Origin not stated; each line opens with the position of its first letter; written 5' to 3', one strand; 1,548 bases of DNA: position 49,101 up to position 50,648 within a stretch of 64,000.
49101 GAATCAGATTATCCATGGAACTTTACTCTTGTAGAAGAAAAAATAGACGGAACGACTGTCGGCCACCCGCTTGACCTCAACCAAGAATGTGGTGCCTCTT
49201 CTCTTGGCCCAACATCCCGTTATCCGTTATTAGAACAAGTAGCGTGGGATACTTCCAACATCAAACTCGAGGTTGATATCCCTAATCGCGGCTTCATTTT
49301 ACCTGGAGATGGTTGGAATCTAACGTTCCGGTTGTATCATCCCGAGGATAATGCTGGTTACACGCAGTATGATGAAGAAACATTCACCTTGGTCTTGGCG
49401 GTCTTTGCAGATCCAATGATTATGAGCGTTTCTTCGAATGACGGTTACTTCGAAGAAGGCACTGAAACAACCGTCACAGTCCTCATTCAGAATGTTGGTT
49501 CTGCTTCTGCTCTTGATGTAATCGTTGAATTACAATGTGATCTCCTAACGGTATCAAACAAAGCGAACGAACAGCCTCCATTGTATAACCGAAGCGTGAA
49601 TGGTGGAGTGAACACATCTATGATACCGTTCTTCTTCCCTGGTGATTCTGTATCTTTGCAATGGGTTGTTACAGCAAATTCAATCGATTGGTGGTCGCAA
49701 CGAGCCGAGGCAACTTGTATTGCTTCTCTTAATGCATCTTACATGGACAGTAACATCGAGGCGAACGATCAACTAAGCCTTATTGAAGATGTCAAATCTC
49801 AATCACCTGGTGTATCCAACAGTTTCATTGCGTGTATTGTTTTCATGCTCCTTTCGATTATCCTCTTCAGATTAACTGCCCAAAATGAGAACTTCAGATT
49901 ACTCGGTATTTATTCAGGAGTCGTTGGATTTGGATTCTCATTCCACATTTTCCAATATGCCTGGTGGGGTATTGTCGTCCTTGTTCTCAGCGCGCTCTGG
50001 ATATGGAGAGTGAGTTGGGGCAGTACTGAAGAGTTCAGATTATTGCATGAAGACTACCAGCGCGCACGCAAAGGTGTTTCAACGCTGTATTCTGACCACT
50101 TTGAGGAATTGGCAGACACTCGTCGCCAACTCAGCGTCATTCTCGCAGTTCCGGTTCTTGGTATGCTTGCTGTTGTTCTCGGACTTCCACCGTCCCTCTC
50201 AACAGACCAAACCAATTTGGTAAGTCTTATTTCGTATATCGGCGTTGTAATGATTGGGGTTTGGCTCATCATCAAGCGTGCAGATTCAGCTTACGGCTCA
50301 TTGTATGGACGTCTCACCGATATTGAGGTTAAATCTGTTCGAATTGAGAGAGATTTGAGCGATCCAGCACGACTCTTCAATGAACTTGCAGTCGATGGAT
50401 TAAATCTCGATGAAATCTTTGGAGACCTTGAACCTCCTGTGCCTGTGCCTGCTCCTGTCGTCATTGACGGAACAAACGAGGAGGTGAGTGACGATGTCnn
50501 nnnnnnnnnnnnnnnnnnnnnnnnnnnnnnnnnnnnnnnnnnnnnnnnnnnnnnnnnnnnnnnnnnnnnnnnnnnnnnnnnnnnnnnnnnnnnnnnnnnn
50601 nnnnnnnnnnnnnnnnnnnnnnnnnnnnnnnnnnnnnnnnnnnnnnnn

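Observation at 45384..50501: Giant multi-beta-sandwich protein with a five-helix membrane module, translationally coupled into the archaellum unit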

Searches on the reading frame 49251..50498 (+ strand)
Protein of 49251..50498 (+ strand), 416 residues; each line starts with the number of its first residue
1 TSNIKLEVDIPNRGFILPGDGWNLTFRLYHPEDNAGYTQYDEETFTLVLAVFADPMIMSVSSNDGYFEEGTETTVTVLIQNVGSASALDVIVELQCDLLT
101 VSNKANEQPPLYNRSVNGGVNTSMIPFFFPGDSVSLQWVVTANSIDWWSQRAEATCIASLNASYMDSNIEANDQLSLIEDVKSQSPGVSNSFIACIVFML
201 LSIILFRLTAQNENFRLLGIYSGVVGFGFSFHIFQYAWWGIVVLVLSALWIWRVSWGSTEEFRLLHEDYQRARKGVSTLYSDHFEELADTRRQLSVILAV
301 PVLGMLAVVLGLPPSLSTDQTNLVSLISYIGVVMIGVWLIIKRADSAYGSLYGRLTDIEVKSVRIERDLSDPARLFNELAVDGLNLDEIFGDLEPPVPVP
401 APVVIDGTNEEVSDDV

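Call 56: find_related_loci(query=A2, collection=genome_contigs, flank=3000)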
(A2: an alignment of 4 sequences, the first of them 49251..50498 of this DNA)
Query A2 (416 aa) in genome_contigs; peptide patterns used: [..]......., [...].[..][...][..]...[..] (x = any residue, [..] = any of these).
310 stretches matched a pattern; 205 encode a relative of the query (tblastn E <= 1e-3); the best 80 are kept; 80 distinct loci.
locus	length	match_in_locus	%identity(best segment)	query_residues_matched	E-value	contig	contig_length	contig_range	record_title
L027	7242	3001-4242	94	1-416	0e+0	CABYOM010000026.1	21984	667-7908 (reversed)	uncultured Candidatus Poseidoniales archaeon isolate AG-333-I22 genome assembly, contig: AG-333-I22_NODE_26, whole genom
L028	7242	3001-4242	89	1-416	0e+0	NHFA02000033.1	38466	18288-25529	MAG: Euryarchaeota archaeon TMED99 42822, whole genome shotgun sequence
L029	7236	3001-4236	73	2-415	0e+0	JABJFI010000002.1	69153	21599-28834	MAG: Methanobacteriota archaeon isolate SI074_bin121 k141_2591328, whole genome shotgun sequence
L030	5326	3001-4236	74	2-415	0e+0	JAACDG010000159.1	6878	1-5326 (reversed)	MAG: Methanobacteriota archaeon isolate HS5BWF_bin.1 HS5bwf_k87_2925529_1_6878, whole genome shotgun sequence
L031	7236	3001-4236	68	2-415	0e+0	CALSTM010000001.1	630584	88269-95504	MAG: Candidatus Poseidoniaceae archaeon isolate W_MB9_1 genome assembly, contig: contig_5650_W_MB9, whole genome shotgun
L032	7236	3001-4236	67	2-415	0e+0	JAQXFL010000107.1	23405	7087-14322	MAG: Candidatus Poseidoniaceae archaeon isolate cluster3-bin.87 k119_960023, whole genome shotgun sequence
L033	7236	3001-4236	67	2-415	0e+0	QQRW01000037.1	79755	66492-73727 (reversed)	MAG: Candidatus Poseidoniales archaeon isolate bin_112 U_43171-37, whole genome shotgun sequence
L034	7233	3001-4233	66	2-415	0e+0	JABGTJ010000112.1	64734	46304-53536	MAG: Methanobacteriota archaeon isolate SI034_bin128 k141_2231493, whole genome shotgun sequence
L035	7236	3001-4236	66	2-415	0e+0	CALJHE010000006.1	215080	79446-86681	MAG: Candidatus Poseidoniaceae archaeon isolate S4_Bin_METABAT__259_1 genome assembly, contig: c_000000049412, whole gen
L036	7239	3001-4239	66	2-416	0e+0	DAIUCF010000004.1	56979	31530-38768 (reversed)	MAG TPA_asm: Candidatus Poseidoniaceae archaeon isolate CTOTU8138 NODE_211_length_56979_cov_9.518709, whole genome shotg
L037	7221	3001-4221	68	6-415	0e+0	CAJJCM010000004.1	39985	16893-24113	uncultured Candidatus Poseidoniales archaeon isolate FRAM18_bin092 genome assembly, contig: FRAM17_bin092-4, whole genom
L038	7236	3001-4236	67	2-416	0e+0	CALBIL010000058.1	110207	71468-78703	MAG TPA_asm: uncultured euryarchaeote isolate ERR2206762_bin.189_CONCOCT_v1.1_MAG genome assembly, contig: ERZ887853.28,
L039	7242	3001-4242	66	2-415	0e+0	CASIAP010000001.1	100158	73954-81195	MAG: Candidatus Poseidoniaceae archaeon isolate FRAM_WSC20_S10_SRF_bin_132_1 genome assembly, contig: FRAM_WSC20_S10_SW_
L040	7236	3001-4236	66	2-416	0e+0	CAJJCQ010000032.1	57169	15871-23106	uncultured Candidatus Poseidoniales archaeon isolate FRAM18_bin097 genome assembly, contig: FRAM17_bin097-32, whole geno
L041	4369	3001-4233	65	2-415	0e+0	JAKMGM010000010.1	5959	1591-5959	MAG: Candidatus Poseidoniaceae archaeon isolate MOX_bin98 PPB.contigs.fa_k127_812332, whole genome shotgun sequence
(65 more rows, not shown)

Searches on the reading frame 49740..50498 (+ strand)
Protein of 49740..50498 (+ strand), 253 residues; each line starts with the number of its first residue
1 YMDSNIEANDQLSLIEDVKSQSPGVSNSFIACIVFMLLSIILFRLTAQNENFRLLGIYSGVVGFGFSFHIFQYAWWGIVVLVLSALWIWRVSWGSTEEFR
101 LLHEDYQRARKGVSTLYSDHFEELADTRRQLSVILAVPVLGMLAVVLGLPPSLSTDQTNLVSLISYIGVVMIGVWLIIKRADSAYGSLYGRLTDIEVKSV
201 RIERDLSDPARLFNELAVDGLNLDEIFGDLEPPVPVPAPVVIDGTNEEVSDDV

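Call 33: search_protein_representatives(protein=window:49740-50498:+)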
Query: 253 residues. Proteins with E-value up to 0.001 (for the whole library): 62; up to 1e-10: 49; up to 1e-30: 26. The best 62 are listed.
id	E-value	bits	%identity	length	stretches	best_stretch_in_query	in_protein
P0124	1.4e-118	411.3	73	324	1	1-253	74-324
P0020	5.0e-117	406.2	73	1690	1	1-253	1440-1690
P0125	2.2e-104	364.8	66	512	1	1-252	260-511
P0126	2.1e-101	355.1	67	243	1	17-252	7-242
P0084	7.3e-99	346.7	63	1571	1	1-252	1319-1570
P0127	1.4e-90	319.6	60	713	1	3-231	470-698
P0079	4.6e-89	314.6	60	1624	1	2-229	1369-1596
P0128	9.2e-86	303.8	61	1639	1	3-230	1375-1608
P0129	9.8e-81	287.4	55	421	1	10-237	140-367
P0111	1.9e-79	283.2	53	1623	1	4-249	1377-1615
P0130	1.1e-75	270.8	55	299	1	10-235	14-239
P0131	3.4e-74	265.9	52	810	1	14-249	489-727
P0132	7.6e-74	264.8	51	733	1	4-227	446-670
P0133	9.6e-74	264.5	54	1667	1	16-235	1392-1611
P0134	7.8e-70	251.7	51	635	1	6-229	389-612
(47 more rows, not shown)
